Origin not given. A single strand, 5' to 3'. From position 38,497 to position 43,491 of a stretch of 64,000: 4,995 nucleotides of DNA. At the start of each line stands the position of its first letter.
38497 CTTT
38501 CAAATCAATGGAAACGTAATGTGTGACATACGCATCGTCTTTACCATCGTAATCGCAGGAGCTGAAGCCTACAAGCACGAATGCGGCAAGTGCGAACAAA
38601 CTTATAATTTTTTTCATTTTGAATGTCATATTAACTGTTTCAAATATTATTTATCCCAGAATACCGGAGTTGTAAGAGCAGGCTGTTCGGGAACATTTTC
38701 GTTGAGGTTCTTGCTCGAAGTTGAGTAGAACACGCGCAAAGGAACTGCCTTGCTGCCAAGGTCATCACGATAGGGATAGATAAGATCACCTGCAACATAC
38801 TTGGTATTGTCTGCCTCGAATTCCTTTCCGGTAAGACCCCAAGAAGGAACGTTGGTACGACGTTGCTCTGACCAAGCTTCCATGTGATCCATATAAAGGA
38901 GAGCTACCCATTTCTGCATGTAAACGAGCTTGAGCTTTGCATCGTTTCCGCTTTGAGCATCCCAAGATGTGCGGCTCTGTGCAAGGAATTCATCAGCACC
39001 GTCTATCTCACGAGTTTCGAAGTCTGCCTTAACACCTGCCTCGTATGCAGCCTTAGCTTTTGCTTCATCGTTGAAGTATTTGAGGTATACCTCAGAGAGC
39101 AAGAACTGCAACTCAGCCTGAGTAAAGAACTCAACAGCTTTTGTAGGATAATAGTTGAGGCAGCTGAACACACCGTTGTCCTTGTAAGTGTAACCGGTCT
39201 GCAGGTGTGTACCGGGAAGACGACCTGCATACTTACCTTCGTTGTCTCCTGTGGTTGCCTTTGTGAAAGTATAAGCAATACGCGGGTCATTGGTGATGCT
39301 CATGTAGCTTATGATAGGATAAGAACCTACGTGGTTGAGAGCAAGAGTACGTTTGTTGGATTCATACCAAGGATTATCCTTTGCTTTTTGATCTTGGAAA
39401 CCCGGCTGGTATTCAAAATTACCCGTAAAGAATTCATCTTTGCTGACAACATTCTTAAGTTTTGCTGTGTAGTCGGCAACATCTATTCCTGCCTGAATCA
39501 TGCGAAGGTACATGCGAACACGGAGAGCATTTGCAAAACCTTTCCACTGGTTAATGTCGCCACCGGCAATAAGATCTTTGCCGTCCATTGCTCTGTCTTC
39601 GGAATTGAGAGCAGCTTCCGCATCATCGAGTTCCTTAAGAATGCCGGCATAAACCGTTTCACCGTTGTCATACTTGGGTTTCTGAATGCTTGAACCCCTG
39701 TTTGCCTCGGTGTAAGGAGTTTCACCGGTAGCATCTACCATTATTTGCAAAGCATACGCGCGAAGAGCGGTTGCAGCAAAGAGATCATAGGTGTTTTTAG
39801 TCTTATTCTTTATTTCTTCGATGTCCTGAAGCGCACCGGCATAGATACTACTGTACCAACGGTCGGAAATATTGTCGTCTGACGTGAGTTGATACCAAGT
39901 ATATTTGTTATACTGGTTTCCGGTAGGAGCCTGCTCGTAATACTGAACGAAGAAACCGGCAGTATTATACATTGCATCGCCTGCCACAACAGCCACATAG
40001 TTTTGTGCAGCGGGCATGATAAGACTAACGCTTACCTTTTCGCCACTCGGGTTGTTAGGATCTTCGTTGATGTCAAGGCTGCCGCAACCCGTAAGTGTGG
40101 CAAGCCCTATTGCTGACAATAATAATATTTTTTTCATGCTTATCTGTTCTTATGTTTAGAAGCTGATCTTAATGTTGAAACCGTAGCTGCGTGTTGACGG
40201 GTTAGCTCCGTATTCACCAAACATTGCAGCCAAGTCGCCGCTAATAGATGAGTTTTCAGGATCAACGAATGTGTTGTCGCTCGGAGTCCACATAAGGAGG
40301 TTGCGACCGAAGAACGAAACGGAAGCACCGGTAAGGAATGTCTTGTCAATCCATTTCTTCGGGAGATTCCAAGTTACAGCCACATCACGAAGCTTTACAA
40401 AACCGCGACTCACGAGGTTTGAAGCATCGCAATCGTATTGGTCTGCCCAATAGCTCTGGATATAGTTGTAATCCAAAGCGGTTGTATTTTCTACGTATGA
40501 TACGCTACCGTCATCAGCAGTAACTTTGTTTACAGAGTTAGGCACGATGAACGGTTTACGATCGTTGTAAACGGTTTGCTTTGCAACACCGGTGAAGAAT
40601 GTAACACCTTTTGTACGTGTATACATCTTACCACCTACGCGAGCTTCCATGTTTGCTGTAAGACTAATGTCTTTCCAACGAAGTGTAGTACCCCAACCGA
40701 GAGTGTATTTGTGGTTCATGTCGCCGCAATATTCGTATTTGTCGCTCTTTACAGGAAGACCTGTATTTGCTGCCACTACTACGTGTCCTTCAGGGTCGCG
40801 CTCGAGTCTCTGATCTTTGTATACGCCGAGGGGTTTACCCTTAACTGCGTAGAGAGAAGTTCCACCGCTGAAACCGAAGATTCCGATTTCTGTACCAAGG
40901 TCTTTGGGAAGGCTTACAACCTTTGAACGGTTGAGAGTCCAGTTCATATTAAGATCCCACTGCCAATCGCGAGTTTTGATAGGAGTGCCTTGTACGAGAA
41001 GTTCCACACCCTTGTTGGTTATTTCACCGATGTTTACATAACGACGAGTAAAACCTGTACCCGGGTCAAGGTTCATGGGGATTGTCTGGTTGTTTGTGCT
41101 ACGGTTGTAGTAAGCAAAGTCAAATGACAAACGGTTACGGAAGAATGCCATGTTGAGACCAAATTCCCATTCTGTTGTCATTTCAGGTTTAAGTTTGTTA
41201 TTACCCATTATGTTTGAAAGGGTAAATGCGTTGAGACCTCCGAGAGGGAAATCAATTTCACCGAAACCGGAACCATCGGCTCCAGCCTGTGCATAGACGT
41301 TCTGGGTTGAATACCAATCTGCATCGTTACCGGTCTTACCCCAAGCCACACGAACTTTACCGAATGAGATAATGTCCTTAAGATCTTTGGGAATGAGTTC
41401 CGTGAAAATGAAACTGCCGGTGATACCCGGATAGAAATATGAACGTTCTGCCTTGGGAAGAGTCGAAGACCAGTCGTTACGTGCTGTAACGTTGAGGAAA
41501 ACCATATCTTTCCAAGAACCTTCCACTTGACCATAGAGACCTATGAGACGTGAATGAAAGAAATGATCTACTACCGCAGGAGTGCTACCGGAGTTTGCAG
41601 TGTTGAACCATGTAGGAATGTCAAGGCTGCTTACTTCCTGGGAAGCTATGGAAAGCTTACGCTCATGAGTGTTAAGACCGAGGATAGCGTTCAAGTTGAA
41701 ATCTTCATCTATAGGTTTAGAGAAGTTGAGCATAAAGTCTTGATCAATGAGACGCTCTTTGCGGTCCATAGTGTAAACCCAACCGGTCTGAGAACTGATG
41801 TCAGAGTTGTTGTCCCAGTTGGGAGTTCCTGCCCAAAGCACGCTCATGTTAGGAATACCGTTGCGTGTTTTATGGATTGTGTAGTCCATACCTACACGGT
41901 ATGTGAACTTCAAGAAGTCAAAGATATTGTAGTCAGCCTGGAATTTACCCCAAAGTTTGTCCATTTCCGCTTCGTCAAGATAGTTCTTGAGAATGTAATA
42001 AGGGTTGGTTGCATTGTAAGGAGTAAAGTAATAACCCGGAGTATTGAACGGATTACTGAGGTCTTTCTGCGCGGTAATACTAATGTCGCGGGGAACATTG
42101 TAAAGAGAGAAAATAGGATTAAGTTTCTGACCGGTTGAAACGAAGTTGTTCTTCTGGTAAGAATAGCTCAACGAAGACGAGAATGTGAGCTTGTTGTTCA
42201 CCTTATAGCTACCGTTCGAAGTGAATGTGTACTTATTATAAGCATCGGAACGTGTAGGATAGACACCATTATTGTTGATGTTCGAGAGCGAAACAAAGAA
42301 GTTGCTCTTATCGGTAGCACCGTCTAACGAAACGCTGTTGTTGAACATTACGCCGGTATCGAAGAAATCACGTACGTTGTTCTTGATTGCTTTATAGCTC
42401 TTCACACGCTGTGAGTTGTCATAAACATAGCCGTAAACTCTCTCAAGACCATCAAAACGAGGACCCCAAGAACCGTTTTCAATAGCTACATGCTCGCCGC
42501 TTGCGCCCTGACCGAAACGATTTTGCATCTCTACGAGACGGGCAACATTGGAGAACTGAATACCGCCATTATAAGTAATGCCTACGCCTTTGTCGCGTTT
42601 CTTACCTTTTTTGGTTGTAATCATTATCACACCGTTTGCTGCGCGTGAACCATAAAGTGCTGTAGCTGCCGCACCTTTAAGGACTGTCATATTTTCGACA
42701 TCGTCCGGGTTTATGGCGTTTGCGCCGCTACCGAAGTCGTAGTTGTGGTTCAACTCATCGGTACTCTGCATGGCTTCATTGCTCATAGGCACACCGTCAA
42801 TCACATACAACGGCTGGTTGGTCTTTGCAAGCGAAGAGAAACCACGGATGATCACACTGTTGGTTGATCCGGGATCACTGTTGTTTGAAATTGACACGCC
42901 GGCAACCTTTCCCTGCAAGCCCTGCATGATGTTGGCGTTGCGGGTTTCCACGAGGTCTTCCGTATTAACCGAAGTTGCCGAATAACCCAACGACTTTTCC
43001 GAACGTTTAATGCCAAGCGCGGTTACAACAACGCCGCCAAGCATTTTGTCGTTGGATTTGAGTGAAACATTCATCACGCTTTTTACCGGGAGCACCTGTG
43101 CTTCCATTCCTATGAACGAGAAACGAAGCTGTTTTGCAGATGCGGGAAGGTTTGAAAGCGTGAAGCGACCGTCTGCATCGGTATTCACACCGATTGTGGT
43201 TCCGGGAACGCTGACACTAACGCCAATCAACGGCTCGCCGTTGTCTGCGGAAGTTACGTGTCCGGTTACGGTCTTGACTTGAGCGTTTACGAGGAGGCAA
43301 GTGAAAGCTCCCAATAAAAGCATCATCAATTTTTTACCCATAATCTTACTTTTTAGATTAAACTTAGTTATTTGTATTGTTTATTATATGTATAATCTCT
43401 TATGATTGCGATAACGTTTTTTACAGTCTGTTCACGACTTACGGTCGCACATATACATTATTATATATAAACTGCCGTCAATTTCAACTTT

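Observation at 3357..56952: Twelve copies of an unnamed composite palindromic intergenic element (MITE/REP/Correia-like), about one per 5 kb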

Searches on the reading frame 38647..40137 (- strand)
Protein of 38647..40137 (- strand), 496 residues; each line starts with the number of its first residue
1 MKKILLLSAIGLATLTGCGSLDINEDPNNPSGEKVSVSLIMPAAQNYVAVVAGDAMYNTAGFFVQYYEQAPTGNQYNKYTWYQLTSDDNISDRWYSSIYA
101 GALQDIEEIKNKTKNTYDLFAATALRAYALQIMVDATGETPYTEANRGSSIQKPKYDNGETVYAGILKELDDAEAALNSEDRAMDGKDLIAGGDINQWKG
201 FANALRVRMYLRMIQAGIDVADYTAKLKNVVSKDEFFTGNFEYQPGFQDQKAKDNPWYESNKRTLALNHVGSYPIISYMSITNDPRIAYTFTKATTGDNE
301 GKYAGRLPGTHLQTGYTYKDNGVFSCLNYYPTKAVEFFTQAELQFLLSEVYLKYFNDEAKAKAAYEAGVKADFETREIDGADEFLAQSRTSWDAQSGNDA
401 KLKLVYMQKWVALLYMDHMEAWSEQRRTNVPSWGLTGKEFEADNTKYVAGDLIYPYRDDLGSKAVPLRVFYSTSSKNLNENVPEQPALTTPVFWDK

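Call 59: search_protein_families(library=pfam, proteins=[window:38647-40137:-], max_evalue=0.00001)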
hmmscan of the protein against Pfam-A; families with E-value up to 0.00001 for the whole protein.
window:38647-40137:- (496 aa): 2 families
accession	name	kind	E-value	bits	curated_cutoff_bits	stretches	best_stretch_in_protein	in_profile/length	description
PF12771.13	SusD-like_2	-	6.4e-57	193.7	27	1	33-446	6-406/415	Starch-binding associating with outer membrane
PF12741.13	SusD-like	-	5.5e-43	148.1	27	2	59-389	49-373/495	Susd and RagB outer membrane lipoprotein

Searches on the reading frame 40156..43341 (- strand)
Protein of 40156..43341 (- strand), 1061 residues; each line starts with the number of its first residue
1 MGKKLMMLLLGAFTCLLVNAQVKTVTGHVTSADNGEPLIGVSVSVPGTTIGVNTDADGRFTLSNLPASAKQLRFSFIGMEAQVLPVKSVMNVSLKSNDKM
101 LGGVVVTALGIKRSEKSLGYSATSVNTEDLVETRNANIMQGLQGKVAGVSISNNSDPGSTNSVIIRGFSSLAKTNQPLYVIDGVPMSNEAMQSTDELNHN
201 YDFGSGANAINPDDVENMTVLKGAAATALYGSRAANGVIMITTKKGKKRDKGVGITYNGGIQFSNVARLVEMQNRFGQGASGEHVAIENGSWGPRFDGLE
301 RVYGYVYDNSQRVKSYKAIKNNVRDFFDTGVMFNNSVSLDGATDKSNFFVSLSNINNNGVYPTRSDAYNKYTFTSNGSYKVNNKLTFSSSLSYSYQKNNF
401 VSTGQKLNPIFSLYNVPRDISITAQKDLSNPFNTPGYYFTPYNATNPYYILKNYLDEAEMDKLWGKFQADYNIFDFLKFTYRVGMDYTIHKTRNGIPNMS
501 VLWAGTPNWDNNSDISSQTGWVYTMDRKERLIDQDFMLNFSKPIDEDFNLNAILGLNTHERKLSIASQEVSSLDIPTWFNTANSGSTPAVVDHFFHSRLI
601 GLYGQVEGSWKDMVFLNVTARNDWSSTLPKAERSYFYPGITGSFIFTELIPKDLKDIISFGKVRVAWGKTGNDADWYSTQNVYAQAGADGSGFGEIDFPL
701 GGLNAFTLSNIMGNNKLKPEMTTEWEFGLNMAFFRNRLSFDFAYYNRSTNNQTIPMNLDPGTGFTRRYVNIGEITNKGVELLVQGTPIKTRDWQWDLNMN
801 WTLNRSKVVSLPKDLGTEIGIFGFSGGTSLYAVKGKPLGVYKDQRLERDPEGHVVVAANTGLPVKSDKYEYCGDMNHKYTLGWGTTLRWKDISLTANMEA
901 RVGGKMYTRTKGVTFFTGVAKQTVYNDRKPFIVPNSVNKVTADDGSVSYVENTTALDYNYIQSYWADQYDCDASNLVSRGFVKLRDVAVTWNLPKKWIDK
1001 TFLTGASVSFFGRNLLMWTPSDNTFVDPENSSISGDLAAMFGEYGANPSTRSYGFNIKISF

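Call 59: search_protein_families(library=pfam, proteins=[window:40156-43341:-], max_evalue=0.00001)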
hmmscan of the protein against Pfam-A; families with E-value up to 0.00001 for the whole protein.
window:40156-43341:- (1061 aa): 4 families
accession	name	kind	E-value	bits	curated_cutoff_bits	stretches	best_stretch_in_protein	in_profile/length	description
PF07715.20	Plug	-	1.9e-21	77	23.9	1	117-238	4-107/107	TonB-dependent Receptor Plug Domain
PF13715.12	CarbopepD_reg_2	-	4.8e-18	65.4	32.2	1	25-106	1-88/88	CarboxypepD_reg-like domain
PF00593.30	TonB_dep_Rec_b-barrel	-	2.4e-16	61.1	27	1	435-809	31-353/436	TonB dependent receptor-like, beta-barrel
PF13620.12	CarboxypepD_reg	-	2.1e-12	47.6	32.3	1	24-84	1-64/82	Carboxypeptidase regulatory-like domain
